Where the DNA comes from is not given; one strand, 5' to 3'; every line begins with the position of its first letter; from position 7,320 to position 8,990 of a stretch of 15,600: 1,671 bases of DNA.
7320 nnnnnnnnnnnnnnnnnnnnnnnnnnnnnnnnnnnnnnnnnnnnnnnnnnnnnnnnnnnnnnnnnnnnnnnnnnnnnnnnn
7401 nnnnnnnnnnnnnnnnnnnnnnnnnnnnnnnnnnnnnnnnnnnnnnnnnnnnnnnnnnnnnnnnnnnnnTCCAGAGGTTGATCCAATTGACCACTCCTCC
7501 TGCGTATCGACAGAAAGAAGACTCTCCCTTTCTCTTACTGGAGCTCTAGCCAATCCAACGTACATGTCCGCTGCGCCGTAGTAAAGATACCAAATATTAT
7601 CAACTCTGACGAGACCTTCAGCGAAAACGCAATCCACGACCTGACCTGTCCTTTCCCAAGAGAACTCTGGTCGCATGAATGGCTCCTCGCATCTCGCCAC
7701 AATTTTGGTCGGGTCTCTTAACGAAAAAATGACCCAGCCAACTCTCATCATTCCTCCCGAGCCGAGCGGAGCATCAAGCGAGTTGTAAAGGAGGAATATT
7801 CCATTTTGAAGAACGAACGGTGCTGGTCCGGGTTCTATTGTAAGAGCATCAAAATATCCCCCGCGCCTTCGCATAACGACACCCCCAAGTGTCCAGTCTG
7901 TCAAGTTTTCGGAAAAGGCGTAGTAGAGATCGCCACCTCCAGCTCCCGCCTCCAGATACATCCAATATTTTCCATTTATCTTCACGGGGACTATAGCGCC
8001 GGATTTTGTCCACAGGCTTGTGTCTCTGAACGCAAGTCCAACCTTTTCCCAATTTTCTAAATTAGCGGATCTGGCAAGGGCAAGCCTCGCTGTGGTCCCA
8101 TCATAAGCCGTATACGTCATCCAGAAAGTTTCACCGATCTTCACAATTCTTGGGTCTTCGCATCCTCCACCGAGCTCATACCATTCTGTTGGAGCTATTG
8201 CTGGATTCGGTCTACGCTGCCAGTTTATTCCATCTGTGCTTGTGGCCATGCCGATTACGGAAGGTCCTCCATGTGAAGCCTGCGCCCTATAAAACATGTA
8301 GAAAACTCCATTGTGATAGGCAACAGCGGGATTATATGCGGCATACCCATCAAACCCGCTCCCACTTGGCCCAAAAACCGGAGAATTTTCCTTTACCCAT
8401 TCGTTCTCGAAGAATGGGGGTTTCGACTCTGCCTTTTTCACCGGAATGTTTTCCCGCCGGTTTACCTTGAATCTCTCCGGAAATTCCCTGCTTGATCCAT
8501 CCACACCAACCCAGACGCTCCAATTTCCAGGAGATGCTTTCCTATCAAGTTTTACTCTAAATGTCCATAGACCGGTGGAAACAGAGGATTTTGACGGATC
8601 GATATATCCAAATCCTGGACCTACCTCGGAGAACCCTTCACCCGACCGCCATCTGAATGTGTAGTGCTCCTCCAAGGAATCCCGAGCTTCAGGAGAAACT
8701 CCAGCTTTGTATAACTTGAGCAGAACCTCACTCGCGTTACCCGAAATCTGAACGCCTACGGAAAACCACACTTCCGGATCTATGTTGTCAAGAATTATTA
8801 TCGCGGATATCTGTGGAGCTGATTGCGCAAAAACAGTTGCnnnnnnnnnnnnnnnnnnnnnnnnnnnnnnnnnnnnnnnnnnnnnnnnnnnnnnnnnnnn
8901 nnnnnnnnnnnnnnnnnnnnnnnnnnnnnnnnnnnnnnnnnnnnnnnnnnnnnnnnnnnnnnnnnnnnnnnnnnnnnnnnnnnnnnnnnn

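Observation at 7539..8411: The GH130 domain is extracellular and appears to lack the second phosphate-binding arginine, so it is probably a hydrolase rather than a phosphorylase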

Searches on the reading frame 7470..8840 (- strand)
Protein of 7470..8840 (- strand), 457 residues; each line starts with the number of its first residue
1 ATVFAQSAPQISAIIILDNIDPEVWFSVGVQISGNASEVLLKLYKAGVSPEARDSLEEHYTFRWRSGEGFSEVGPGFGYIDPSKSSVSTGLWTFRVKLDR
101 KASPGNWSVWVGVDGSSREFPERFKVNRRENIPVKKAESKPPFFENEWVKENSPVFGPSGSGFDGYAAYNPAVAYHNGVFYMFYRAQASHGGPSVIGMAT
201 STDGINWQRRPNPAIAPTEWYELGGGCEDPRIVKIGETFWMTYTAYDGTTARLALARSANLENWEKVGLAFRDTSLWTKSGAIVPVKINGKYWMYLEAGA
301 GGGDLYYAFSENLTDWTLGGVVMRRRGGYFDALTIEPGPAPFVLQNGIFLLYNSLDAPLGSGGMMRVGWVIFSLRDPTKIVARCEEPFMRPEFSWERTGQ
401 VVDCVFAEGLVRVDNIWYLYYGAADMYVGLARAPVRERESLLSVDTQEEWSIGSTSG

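Call 47: predict_structure(alignment_id=A1)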
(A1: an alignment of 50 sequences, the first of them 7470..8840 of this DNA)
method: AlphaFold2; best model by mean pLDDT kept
length: 457 residues; sequences in the alignment: 50
mean_pLDDT: 77.9   pTM: 0.70
mean pLDDT of the five models: 77.9, 77.8, 77.4, 77.0, 76.4
residues with pLDDT >= 90: 281; 70-90: 18; 50-70: 32; < 50: 126
segments of 3 or more residues with pLDDT < 50: 1-33, 47-49, 51-91, 100-104, 115-136, 441-457
pLDDT, mean of each block of 10 residues (from residue 1): 33 37 44 52 49 42 34 33 40 51 48 47 41 54 92 98 98 98 98 98 98 98 98 98 98 98 98 95 98 96 94 98 96 97 94 94 95 97 95 97 96 96 98 81 44 37
secondary structure, 60 per line:
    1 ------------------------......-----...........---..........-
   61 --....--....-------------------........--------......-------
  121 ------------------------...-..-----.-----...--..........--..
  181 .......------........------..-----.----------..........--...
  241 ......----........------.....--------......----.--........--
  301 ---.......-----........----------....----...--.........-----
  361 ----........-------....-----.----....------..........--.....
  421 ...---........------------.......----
elements in order: E25-30 H36-46 H50-59 E63-66 E69-72 E92-99 E108-113 E167-176 E179-187 E194-201 E226-235 E238-246 E251-258 E265-269 E278-283 E291-298 E304-310 E316-323 E334-337 E342-344 E347-355 E365-372 E380-383 H394-397 E404-413 E416-423 E427-434 H447-453

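Call 49: fold_search(model_id=the predicted structure, library=pdb)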
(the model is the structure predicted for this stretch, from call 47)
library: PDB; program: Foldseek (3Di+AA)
matches with E <= 10: 870; with E <= 0.001: 356
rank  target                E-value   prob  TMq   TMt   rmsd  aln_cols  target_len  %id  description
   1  9fj8_A                2.1e-27  1.00  0.59  0.89   2.1       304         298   32  Teth514_1788 1,2-beta-oligomannan phosphorylase in complex with mannotetraose (released 2025-06-11)
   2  9fj8_B                3.8e-27  1.00  0.59  0.89   2.1       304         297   32  Teth514_1788 1,2-beta-oligomannan phosphorylase in complex with mannotetraose (released 2025-06-11)
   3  7fir_C                5.4e-27  1.00  0.58  0.86   2.8       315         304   29  The crystal structure of beta-1,2-mannobiose phosphorylase in complex with 1,4-mannobiose (released 2022-01-05)
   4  3taw                  7.7e-27  1.00  0.58  0.76   2.6       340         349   33  Crystal structure of a putative glycoside hydrolase (BDI_3141) from Parabacteroides distasonis ATCC 8503 at 1.70 A resol (released 2011-08-24)
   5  9gph_A                8.5e-27  1.00  0.58  0.87   2.4       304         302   32  Teth514_1788 1,2-beta-oligomannan phosphorylase in complex with mannose (-1) and phosphate (released 2025-09-17)
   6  9gph_B                1.6e-26  1.00  0.58  0.88   2.2       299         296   32  Teth514_1788 1,2-beta-oligomannan phosphorylase in complex with mannose (-1) and phosphate (released 2025-09-17)
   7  3qc2_B                3.2e-26  1.00  0.58  0.74   3.4       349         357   33  Crystal structure of a glycosyl hydrolase (BACOVA_03624) from Bacteroides ovatus at 2.30 A resolution (released 2011-02-09)
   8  7fip_A                4.5e-26  1.00  0.58  0.86   2.5       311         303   30  The native structure of beta-1,2-mannobiose phosphorylase from Thermoanaerobacter sp. (released 2022-01-05)
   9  3qc2_A                5.5e-26  1.00  0.58  0.73   3.4       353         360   34  Crystal structure of a glycosyl hydrolase (BACOVA_03624) from Bacteroides ovatus at 2.30 A resolution (released 2011-02-09)
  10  7fip_B                6.1e-26  1.00  0.58  0.87   2.5       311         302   30  The native structure of beta-1,2-mannobiose phosphorylase from Thermoanaerobacter sp. (released 2022-01-05)
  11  7fip_D                6.1e-26  1.00  0.58  0.86   2.7       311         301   29  The native structure of beta-1,2-mannobiose phosphorylase from Thermoanaerobacter sp. (released 2022-01-05)
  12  3r67_D                7.4e-26  1.00  0.59  0.77   2.6       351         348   30  Crystal structure of a putative glycosidase (BT_4094) from BACTEROIDES THETAIOTAOMICRON VPI-5482 at 2.30 A resolution (released 2011-04-13)
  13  4onz                  7.8e-26  1.00  0.58  0.77   2.5       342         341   33  Crystal structure of a putative glycoside hydrolase (BACOVA_02161) from Bacteroides ovatus ATCC 8483 at 1.85 A resolutio (released 2014-02-26)
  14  5a7v_A                3.4e-25  1.00  0.58  0.72   3.5       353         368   32  The GH130 family of mannoside phosphorylases contains glycoside hydrolases that target beta-1,2 mannosidic linkages in (released 2015-08-26)
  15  3r67_A                4.1e-25  1.00  0.59  0.77   2.4       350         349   31  Crystal structure of a putative glycosidase (BT_4094) from BACTEROIDES THETAIOTAOMICRON VPI-5482 at 2.30 A resolution (released 2011-04-13)
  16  5a7v_B                5.3e-25  1.00  0.59  0.75   3.9       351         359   33  The GH130 family of mannoside phosphorylases contains glycoside hydrolases that target beta-1,2 mannosidic linkages in (released 2015-08-26)
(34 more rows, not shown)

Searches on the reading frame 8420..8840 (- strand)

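Call 61: search_protein_families(library=pfam, proteins=[window:8420-8840:-], max_evalue=1)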
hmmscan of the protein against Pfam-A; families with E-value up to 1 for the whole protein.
window:8420-8840:- (140 aa): 1 family
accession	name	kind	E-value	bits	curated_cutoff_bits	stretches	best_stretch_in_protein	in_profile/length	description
PF19820.4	DUF6303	-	0.094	13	25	1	101-137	8-43/93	Family of unknown function (DUF6303)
